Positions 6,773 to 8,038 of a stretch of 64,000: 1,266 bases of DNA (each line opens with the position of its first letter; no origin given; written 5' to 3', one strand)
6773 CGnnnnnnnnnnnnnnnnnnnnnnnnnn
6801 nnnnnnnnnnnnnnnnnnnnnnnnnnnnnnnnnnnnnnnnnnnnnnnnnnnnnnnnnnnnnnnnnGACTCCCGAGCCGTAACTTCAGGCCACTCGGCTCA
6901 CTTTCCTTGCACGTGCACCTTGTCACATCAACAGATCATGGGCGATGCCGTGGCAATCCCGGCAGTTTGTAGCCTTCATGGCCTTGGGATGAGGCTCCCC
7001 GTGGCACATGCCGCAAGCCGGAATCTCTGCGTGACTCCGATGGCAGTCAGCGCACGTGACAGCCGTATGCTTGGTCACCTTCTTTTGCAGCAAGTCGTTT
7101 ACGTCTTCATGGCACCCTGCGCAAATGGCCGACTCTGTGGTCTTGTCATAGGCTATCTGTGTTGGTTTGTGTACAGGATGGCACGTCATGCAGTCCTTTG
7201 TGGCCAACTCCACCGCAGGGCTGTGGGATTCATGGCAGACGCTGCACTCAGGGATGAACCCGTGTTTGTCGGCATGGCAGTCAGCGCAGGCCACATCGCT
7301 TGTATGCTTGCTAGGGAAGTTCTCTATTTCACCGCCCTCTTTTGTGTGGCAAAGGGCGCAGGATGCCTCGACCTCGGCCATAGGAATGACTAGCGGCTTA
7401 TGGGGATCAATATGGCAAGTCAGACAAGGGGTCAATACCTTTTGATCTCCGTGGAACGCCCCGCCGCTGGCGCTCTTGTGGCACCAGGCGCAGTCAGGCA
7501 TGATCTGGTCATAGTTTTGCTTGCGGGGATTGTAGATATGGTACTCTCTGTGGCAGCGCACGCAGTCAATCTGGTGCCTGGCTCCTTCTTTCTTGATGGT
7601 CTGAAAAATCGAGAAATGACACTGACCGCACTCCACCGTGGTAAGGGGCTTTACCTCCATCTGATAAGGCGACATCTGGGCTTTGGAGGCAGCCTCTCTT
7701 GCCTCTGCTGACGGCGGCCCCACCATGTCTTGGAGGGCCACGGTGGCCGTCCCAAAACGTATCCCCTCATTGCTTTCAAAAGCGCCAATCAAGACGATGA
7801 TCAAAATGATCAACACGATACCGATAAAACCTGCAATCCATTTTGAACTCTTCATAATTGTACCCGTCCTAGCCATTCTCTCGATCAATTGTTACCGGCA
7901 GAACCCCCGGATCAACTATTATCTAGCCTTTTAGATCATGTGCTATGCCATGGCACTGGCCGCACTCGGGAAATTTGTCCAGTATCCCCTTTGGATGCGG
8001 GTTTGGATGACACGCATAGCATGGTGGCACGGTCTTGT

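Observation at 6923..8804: Tandem paralogous 12-haem cytochromes built from three tetrahaem modules, each with one N-terminal anchor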

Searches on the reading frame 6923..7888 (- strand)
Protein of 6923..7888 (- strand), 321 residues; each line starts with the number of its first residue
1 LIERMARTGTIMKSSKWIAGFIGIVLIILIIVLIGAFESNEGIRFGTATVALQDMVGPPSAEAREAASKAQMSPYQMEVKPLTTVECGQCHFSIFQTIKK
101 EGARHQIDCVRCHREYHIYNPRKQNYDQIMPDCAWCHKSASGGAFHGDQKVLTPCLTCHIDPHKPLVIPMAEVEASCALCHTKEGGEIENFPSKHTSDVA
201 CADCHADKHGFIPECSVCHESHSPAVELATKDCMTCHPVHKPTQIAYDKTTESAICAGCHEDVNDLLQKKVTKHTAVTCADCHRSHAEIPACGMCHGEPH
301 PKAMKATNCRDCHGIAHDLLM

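Call 5: search_protein_families(library=pfam, proteins=[window:6923-7888:-], max_evalue=1)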
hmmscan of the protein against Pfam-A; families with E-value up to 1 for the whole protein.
window:6923-7888:- (321 aa): 6 families
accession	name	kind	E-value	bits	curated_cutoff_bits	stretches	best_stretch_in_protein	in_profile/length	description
PF14522.11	Cytochrome_C7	-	2e-10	40.7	24.8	6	221-284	4-67/67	Cytochrome c7 and related cytochrome c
PF14537.11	Cytochrom_c3_2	-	3.5e-08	34.3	25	2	232-313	8-78/79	Cytochrome c3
PF09699.15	Paired_CXXCH_1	-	3.7e-05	23.8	20.6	2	229-263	5-39/41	Doubled CXXCH motif (Paired_CXXCH_1)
PF17247.7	DUF5316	-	0.014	15.5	28.7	1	17-49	7-39/74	Family of unknown function (DUF5316)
PF08374.16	Protocadherin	-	0.016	15.7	26.3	1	18-141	45-161/217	Protocadherin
PF22113.1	Mtrc-MtrF_II-IV_dom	-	0.23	11.4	30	1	84-117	6-39/176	Outer membrane cytochrome MtrC/MtrF-like, domains II/IV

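Call 6: search_protein_families(library=ncbifam, proteins=[window:6923-7888:-], max_evalue=1)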
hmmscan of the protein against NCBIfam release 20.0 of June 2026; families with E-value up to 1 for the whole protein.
window:6923-7888:- (321 aa): 10 families
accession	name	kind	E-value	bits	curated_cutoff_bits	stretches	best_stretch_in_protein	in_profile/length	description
TIGR03508.1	decahem_SO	subfamily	1.8e-10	40.8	192.2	3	84-209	97-252/258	DmsE family decaheme c-type cytochrome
NF041028.1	decahem_GSU2203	exception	1.5e-06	27.6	325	1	69-206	110-253/317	GSU2203 family decaheme c-type cytochrome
NF045722.1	c3_cytochr_TmcA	equivalog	6.3e-06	26.1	114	2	217-296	46-124/125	acidic tetraheme cytochrome c3 TmcA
NF047727.1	4hemeCytCCctA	equivalog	7.5e-06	26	180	2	232-297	39-105/109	tetraheme c-type cytochrome CctA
TIGR01905.1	paired_CXXCH_1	subfamily_domain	3.9e-05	23.5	25.2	1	229-263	5-39/41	doubled CXXCH domain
TIGR03153.1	cytochr_NrfH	equivalog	0.0006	19.9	134.2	2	173-207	101-135/138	cytochrome c nitrite reductase small subunit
NF043011.1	CytC7_Geobact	equivalog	0.0022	18.5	120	1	172-219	42-88/89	cytochrome c7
NF045713.1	CxxCH_16_HmcA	equivalog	0.0035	16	400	2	175-249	319-401/541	sulfate respiration complex hexadecaheme cytochrome HmcA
NF047912.1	ECs_2282_CxxC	subfamily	0.046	13.6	37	1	84-129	2-50/60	ECs_2282 family putative zinc-binding protein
NF033483.0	PknB_PASTA_kin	equivalog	0.28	10.2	450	1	13-89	329-404/563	Stk1 family PASTA domain-containing Ser/Thr kinase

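Call 8: search_solved_structures(query=window:6923-7888:-, max_evalue=1, show_alignments=2)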
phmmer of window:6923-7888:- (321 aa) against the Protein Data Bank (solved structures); distinct sequences matched with E-value up to 1: 22.
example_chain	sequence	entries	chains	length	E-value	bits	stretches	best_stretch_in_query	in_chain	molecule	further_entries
6r2q_A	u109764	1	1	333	0.0059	19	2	200-289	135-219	Cystathionine beta-synthase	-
2j7a_C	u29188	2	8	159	0.011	18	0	250-287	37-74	CYTOCHROME C QUINOL DEHYDROGENASE NRFH | NAPC/NIRT CYTOCHROME C FAMILY PROTEIN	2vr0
3bxu_A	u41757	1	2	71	0.015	17.7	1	174-220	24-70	Cytochrome c3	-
1qo8_A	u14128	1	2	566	0.041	16.2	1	232-297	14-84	FLAVOCYTOCHROME C3 FUMARATE REDUCTASE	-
3sj4_X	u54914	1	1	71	0.042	16.2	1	175-220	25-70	CYTOCHROME C7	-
3h34_A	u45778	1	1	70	0.044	16.1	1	172-220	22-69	Cytochrome c7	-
4hb6_A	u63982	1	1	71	0.14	14.4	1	172-220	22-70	PpcA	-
4hb8_A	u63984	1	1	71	0.16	14.3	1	174-220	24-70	PpcA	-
3sel_X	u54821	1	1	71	0.17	14.2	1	175-220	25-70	CYTOCHROME C7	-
3sj1_X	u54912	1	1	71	0.17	14.2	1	175-220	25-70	CYTOCHROME C7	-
2lzz_A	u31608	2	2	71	0.17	14.2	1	175-220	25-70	Cytochrome c, 3 heme-binding sites | PpcA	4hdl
1bvb_A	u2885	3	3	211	0.2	14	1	192-291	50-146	CYTOCHROME C-554 | CYTOCHROME C554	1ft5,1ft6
3sj0_X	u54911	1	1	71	0.2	14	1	175-220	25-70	CYTOCHROME C7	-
1os6_A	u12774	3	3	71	0.2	14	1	175-220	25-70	PpcA | Cytochrome c3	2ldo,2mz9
4haj_A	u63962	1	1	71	0.2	14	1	175-220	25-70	PpcA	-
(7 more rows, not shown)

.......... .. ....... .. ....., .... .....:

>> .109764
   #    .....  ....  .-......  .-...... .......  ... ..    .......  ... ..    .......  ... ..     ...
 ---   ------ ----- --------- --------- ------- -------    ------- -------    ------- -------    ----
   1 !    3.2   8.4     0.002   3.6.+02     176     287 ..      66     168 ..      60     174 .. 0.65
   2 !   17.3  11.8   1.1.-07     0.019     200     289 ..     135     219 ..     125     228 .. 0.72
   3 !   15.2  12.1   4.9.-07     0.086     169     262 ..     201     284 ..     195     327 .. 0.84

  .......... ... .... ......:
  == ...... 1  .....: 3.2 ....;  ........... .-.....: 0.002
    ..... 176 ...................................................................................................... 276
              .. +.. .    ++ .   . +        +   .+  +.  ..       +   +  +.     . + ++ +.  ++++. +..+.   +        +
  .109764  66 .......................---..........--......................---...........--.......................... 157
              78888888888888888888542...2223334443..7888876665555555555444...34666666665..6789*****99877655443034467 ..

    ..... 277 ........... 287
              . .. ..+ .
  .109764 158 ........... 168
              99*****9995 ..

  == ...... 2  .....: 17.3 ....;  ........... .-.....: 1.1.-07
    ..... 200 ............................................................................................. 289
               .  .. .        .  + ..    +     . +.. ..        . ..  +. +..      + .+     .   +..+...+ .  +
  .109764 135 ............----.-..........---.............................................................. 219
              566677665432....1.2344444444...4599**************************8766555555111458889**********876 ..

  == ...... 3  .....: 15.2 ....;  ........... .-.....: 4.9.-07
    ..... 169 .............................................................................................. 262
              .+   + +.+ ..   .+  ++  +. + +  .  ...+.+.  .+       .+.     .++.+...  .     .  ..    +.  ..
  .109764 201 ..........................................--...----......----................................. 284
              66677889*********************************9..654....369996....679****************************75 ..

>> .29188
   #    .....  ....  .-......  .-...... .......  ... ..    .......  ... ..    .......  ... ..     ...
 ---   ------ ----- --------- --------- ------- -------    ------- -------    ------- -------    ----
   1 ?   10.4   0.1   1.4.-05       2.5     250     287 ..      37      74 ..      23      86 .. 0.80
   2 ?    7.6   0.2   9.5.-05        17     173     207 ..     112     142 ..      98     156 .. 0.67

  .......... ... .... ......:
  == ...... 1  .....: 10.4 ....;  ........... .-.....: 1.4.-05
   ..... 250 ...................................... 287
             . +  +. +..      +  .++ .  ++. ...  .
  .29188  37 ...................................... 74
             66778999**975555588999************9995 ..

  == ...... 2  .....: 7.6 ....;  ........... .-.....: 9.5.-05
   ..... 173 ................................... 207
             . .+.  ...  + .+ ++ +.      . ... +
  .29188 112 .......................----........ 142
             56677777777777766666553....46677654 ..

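Call 10: find_homologous_proteins(query=window:6923-7888:-, max_evalue=0.001)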
Query window:6923-7888:- (321 aa): 295 proteins with E <= 0.001 among 1761 candidates; the best 120 are listed.
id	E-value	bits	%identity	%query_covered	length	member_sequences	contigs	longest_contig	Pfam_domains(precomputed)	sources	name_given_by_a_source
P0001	2.4e-214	729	100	97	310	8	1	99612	PF14537.12,PF14522.12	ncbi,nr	ncbi:MAG: cytochrome C [Deltaproteobacteria bacterium]|nr:cytochrome C [Deltaproteobacteria bacteriu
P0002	3.3e-155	534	72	96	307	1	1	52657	PF14537.12,PF14522.12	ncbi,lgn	-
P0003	8.0e-152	523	71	97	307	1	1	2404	PF09699.16,PF14537.12,PF02085.22,PF14522.12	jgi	jgi:predicted CXXCH cytochrome family protein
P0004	9.9e-151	520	70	97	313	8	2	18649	PF14537.12,PF14522.12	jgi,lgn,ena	-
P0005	1.1e-150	519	69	97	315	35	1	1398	PF14537.12,PF14522.12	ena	-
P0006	7.4e-147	507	67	97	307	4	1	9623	PF09699.16,PF14537.12,PF14522.12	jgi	jgi:predicted CXXCH cytochrome family protein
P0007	7.8e-146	503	69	97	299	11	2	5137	PF14537.12,PF14522.12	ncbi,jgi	-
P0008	1.1e-141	490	65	97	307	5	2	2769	PF14537.12,PF14522.12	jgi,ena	-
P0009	7.9e-140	484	67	97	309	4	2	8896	PF14537.12,PF14522.12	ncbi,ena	-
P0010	3.8e-137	475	67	97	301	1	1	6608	PF14537.12,PF14522.12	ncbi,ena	-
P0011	1.0e-134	467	62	97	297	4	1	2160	PF14537.12,PF14522.12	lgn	-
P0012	1.5e-134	466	63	95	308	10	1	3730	PF14537.12,PF14522.12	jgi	jgi:predicted CXXCH cytochrome family protein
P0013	2.8e-133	462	63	93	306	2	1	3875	PF14537.12,PF14522.12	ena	-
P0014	2.8e-133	462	64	97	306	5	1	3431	PF14537.12,PF14522.12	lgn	-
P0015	8.3e-131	454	62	96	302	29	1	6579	PF14537.12,PF14522.12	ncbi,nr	ncbi:MAG: hypothetical protein JRJ38_18465 [Deltaproteobacteria bacterium]|nr:hypothetical protein [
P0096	2.7e-88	314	47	95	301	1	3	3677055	PF14537.12,PF14522.12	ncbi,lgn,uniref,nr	ncbi:cytochrome C [Desulfovibrio ferrophilus]|uniref:Uncharacterized protein n=1 Tax=Desulfovibrio f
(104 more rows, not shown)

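Call 17: find_encoding_contigs(protein=P0096, flank=10000, max_places=3)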
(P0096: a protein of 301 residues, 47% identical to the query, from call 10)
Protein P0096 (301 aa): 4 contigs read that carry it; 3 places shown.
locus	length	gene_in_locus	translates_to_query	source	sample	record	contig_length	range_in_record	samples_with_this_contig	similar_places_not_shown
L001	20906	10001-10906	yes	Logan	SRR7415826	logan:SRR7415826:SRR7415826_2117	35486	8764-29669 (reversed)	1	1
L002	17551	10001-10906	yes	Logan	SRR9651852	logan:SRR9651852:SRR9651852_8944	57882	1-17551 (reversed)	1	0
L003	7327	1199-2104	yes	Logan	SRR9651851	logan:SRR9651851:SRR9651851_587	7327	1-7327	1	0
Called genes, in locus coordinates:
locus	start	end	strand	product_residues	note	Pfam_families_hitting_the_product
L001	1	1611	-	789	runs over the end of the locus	PF00989:PAS (weak), PF13426:PAS_9 (weak), PF08447:PAS_3, PF00990:GGDEF, PF00563:EAL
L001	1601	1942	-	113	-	PF00085:Thioredoxin (weak)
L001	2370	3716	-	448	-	PF00512:HisKA, PF02518:HATPase_c, PF00072:Response_reg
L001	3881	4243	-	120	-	PF00072:Response_reg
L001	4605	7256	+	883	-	PF09084:NMT1, PF00989:PAS, PF08448:PAS_4, PF13426:PAS_9 (weak), PF08447:PAS_3, PF08448:PAS_4, PF02518:HATPase_c, PF14501:HATPase_c_5 (weak), +2 more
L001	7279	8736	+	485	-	PF00072:Response_reg, PF00158:Sigma54_activat, PF14532:Sigma54_activ_2, PF07728:AAA_5 (weak), PF25601:AAA_lid_14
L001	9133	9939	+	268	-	PF14522:Cytochrome_C7 (faint), PF14537:Cytochrom_c3_2 (faint)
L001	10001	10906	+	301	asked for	PF14522:Cytochrome_C7 (faint), PF14537:Cytochrom_c3_2 (faint)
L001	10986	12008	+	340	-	PF09699:Paired_CXXCH_1 (weak)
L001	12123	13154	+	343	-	PF01436:NHL (faint), PF17170:DUF5128 (weak)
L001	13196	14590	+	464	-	PF02239:Cytochrom_D1 (faint), PF10282:Lactonase (faint), PF25174:Beta-prop_THOC3, PF22494:choice_anch_I (faint), PF01436:NHL (faint), PF21783:YNCE (weak)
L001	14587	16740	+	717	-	-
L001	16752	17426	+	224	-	PF13036:LpoB, PF05643:GNA1162-like (weak)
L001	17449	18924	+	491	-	-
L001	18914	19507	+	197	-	PF05643:GNA1162-like (weak)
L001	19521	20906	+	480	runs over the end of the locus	PF13623:SurA_N_2 (faint), PF13624:SurA_N_3 (faint), PF13145:Rotamase_2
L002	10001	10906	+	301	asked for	PF14522:Cytochrome_C7 (faint), PF14537:Cytochrom_c3_2 (faint)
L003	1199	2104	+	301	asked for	PF14522:Cytochrome_C7 (faint), PF14537:Cytochrom_c3_2 (faint)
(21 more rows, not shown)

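Call 18: find_encoding_contigs(protein=P0001, flank=10000, max_places=3)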
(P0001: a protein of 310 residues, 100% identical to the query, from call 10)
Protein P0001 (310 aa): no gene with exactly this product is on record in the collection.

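Call 33: find_related_loci(query=A1, collection=genome_contigs, flank=10000)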
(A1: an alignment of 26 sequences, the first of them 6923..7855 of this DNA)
Query A1 (310 aa) in genome_contigs; peptide patterns used: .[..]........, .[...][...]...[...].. (x = any residue, [..] = any of these).
291 stretches matched a pattern; 206 encode a relative of the query (tblastn E <= 1e-3); the best 80 are kept; 80 distinct loci.
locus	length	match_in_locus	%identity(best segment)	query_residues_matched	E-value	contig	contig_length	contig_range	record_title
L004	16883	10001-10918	72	1-309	4e-155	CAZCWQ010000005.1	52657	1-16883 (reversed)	MAG TPA_asm: uncultured Desulfobacterales bacterium isolate SRP323688_co1_279 genome assembly, contig: NODE_1209_length_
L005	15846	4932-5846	67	1-308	1e-145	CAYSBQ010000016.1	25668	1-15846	MAG TPA_asm: uncultured Desulfobacterales bacterium isolate binchicken_co86_155 genome assembly, contig: NODE_328_length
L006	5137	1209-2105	69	1-310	2e-141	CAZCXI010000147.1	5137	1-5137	MAG TPA_asm: uncultured Desulfobacterales bacterium isolate SRP214966_co1_404 genome assembly, contig: NODE_28697_length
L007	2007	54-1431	63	1-310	4e-140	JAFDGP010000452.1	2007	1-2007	MAG: Deltaproteobacteria bacterium isolate Meg22_1012_Bin_310 Meg22_1012_Bin_310_scaffold_251460, whole genome shotgun s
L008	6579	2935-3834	62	1-308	1e-129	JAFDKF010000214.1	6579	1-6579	MAG: Deltaproteobacteria bacterium isolate Meg22_46_Bin_1 Meg22_46_Bin_1_scaffold_71977, whole genome shotgun sequence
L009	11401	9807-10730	62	1-308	1e-128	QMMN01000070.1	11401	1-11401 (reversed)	MAG: Deltaproteobacteria bacterium isolate B60_G16 B60_Guay16_scaffold_04013, whole genome shotgun sequence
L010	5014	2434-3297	62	1-310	5e-129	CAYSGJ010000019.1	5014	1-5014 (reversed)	MAG TPA_asm: uncultured Desulfobacterales bacterium isolate SRP067234_co1_278 genome assembly, contig: k99_1062010, whol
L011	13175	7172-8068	63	1-308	1e-127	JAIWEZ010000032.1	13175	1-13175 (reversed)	MAG: Gammaproteobacteria bacterium isolate JL_RS_05_13 NODE_876_length_13175_cov_0.975475, whole genome shotgun sequence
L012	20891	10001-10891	63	1-308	1e-127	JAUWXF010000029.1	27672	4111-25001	MAG: Desulfobacterales bacterium isolate CSMAG_2677 CSMAG_2677_k127_2722142_length_27672_cov_915.4386, whole genome shot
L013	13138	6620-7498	65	20-309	2e-126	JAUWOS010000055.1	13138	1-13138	MAG: Desulfobacterales bacterium isolate CSMAG_2456 CSMAG_2456_k141_1060252_length_13138_cov_11.2411, whole genome shotg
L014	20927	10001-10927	67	1-310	8e-141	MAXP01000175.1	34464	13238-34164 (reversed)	MAG: Desulfobacterales bacterium C00003060 5datasets_contig_31358, whole genome shotgun sequence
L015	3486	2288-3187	59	1-310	1e-129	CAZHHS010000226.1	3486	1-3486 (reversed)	MAG TPA_asm: uncultured Desulfobacterales bacterium isolate binchicken_co15_226 genome assembly, contig: NODE_30360_leng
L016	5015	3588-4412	66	13-309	3e-126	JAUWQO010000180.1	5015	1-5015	MAG: Desulfobacterales bacterium isolate CSMAG_2504 CSMAG_2504_k141_754587_length_5015_cov_28.4635, whole genome shotgun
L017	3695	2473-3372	59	1-310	9e-128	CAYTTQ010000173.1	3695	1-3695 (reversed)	MAG TPA_asm: uncultured Desulfobacterales bacterium isolate binchicken_co17_432 genome assembly, contig: NODE_43543_leng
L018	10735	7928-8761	65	39-310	3e-124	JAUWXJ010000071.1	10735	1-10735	MAG: Desulfobacterales bacterium isolate CSMAG_2681 CSMAG_2681_k141_2554333_length_10735_cov_9.4703, whole genome shotgu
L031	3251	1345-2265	49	1-308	2e-96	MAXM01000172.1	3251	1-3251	MAG: Desulfobacterales bacterium C00003106 5579_contig_35346.2, whole genome shotgun sequence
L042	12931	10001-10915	43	1-308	4e-77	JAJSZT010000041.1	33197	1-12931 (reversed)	MAG: Deltaproteobacteria bacterium isolate CR9063A Ga0402054_064, whole genome shotgun sequence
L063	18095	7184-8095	44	1-310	5e-80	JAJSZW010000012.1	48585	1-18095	MAG: Deltaproteobacteria bacterium isolate SM7059A Ga0402080_034, whole genome shotgun sequence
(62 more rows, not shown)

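Call 59: predict_structure(alignment_id=A2)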
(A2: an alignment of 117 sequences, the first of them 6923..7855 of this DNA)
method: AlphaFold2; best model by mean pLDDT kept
length: 310 residues; sequences in the alignment: 117
mean_pLDDT: 86.1   pTM: 0.68
mean pLDDT of the five models: 86.1, 86.0, 85.1, 82.0, 80.3
residues with pLDDT >= 90: 190; 70-90: 80; 50-70: 31; < 50: 9
segments of 3 or more residues with pLDDT < 50: 31-37
pLDDT, mean of each block of 10 residues (from residue 1): 68 93 70 47 54 56 87 94 96 92 85 83 87 89 89 92 93 96 93 90 93 93 94 93 95 94 94 92 91 87 88
secondary structure, 60 per line:
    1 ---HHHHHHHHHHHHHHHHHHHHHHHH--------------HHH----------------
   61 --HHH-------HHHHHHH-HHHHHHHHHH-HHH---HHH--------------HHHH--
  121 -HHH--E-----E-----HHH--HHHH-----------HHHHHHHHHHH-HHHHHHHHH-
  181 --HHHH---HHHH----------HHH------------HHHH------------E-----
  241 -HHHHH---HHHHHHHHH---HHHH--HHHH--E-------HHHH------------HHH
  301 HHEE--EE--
elements in order: H4-27 H73-79 H81-90 H115-118 H144-147 H159-169 H171-179 H183-186 H190-193 H219-222 H242-246 H250-258 H262-265 H268-271 H282-285 H298-302

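Call 61: fold_search(model_id=the predicted structure, library=pdb)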
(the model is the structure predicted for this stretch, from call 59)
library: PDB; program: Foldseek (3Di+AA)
matches with E <= 10: 1; with E <= 0.001: 0
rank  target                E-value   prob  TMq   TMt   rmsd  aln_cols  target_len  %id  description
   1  6t5e                  2.1e+00  0.01  0.10  0.09  19.1       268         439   15  Hydroxylamine Oxidoreductase from Brocadia fulgida (released 2020-11-18)
